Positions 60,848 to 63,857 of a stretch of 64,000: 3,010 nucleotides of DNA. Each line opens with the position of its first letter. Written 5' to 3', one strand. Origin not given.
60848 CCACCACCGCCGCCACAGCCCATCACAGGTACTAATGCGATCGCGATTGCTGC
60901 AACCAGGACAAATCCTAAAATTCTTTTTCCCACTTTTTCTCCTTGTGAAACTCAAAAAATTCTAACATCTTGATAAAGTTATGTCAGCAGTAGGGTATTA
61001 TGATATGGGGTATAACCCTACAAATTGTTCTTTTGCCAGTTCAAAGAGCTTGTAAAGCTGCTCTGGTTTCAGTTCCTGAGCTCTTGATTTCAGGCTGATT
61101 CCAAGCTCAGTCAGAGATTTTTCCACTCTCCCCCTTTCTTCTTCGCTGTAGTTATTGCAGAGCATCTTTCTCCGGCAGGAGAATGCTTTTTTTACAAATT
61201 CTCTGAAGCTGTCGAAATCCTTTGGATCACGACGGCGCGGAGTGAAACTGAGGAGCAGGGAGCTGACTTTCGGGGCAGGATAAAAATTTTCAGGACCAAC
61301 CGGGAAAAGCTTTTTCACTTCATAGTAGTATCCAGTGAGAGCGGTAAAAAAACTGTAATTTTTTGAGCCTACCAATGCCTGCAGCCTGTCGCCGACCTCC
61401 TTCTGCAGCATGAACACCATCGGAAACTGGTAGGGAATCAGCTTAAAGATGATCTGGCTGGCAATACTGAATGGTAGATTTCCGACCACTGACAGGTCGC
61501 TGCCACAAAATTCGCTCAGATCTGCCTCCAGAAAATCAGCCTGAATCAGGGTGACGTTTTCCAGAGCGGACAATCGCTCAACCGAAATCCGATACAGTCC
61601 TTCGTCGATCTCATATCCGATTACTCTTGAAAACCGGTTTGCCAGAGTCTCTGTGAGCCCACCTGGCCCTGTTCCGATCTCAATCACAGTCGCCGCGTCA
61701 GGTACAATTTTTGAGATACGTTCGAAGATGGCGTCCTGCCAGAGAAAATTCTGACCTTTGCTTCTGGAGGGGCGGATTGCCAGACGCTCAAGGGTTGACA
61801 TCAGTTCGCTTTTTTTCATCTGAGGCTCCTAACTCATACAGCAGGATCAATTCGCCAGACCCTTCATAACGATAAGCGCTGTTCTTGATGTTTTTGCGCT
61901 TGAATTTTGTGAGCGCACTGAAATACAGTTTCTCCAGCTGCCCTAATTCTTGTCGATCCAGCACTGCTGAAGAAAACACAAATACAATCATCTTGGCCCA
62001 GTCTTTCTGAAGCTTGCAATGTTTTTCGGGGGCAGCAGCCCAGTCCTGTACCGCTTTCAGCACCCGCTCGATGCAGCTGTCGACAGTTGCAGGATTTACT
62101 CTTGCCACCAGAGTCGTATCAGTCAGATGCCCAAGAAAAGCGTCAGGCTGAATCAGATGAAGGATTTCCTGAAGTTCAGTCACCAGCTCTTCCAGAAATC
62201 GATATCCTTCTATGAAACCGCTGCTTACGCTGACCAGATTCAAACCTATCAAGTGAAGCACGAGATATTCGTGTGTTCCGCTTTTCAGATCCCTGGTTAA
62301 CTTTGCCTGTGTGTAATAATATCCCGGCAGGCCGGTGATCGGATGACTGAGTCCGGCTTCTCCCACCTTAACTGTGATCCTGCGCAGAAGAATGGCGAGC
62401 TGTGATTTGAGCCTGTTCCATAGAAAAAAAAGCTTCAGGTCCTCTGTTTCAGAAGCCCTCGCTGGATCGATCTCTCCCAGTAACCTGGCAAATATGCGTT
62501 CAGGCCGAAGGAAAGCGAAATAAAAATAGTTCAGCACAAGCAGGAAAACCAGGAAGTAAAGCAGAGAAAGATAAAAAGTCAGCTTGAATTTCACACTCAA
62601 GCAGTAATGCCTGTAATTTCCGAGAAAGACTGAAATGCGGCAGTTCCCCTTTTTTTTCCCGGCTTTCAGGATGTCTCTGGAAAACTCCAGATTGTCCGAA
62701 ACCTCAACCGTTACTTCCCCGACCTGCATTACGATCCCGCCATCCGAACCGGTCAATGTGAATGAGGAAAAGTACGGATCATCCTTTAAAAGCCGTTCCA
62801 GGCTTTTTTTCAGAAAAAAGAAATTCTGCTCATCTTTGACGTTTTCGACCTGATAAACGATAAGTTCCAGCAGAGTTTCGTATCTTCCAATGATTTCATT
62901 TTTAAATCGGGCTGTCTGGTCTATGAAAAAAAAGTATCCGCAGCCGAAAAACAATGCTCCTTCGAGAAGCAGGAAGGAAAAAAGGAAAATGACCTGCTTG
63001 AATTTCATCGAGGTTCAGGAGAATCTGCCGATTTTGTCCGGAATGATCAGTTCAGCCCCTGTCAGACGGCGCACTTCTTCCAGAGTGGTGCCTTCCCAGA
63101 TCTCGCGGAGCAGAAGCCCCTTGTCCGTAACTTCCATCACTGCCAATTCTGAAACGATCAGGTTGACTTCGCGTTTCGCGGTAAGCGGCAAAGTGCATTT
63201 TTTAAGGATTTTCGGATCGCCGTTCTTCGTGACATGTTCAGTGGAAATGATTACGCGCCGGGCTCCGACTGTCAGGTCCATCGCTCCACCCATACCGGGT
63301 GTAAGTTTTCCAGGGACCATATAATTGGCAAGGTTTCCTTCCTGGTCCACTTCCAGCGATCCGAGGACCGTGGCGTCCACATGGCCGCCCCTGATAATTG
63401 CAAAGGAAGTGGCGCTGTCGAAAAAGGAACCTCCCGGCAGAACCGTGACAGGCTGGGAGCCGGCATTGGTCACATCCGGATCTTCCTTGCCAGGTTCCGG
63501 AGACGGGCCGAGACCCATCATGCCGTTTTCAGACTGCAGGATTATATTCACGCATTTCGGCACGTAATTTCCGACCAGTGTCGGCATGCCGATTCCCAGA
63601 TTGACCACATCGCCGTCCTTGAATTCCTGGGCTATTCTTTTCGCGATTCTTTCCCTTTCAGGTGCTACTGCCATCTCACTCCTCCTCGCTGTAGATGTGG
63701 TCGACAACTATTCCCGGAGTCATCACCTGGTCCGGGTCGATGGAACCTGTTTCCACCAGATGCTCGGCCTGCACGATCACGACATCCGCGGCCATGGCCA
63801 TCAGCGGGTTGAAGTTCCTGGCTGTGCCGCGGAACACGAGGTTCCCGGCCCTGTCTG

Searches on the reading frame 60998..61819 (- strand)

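Call 16: search_protein_families(library=pfam, proteins=[window:60998-61819:-], max_evalue=0.001)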
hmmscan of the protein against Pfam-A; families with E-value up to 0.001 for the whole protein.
window:60998-61819:- (273 aa): 3 families
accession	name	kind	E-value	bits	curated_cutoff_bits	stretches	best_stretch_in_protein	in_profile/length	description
PF00398.26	RrnaAD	-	8.8e-49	166.4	24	1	19-262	6-261/263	Ribosomal RNA adenine dimethylase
PF13649.12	Methyltransf_25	-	6.9e-06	27.1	27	1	45-101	1-60/97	Methyltransferase domain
PF01728.25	FtsJ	-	0.00062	20.2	24.1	0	38-103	18-82/181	FtsJ-like methyltransferase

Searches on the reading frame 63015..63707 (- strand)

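Call 70: search_protein_families(library=pfam, proteins=[window:63015-63707:-], max_evalue=0.01)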
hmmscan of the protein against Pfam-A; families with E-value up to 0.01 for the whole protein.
window:63015-63707:- (230 aa): 3 families
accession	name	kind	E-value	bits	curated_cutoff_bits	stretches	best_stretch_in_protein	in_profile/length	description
PF01144.29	CoA_trans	-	1.5e-44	152.4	23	1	19-213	2-215/217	Coenzyme A transferase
PF00590.25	TP_methylase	-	0.0013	19.2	27.8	0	13-48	63-95/212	Tetrapyrrole (Corrin/Porphyrin) Methylases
PF13336.12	AcetylCoA_hyd_C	-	0.0018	18.7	23.7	1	114-194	38-127/154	Acetyl-CoA hydrolase/transferase C-terminal domain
